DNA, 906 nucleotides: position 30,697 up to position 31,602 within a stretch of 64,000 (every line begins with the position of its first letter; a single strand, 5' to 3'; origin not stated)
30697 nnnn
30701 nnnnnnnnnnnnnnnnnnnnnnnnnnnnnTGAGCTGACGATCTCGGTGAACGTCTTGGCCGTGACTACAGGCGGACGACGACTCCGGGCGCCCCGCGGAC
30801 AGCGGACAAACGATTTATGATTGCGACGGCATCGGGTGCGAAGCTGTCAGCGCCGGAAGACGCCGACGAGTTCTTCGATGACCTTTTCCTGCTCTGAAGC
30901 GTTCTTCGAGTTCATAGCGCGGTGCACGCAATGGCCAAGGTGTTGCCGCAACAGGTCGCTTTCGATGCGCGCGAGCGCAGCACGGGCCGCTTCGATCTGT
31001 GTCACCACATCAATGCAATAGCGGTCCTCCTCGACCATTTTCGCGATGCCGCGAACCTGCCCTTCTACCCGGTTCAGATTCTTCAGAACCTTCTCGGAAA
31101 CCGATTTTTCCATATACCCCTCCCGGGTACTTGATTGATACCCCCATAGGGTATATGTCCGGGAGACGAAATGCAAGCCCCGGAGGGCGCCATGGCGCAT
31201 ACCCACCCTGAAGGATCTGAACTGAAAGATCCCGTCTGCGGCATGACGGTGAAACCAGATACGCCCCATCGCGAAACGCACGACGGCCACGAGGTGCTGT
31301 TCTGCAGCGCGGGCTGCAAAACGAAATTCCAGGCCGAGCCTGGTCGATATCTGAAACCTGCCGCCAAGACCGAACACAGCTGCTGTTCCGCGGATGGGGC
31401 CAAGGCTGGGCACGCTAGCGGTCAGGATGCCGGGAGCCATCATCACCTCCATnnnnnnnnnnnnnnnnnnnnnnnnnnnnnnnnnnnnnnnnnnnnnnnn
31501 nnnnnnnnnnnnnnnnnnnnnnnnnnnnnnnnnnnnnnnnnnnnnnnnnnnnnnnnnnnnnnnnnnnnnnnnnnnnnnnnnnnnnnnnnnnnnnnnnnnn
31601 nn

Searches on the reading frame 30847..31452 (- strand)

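Call 8: search_protein_families(library=pfam, proteins=[window:30847-31452:-])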
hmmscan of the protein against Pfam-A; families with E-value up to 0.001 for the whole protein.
window:30847-31452:- (201 aa): 1 family
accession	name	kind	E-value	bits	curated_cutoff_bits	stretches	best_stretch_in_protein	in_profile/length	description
PF02583.22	Trns_repr_metal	-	2.3e-26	92.4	22.8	1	120-200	3-77/78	Metal-sensitive transcriptional repressor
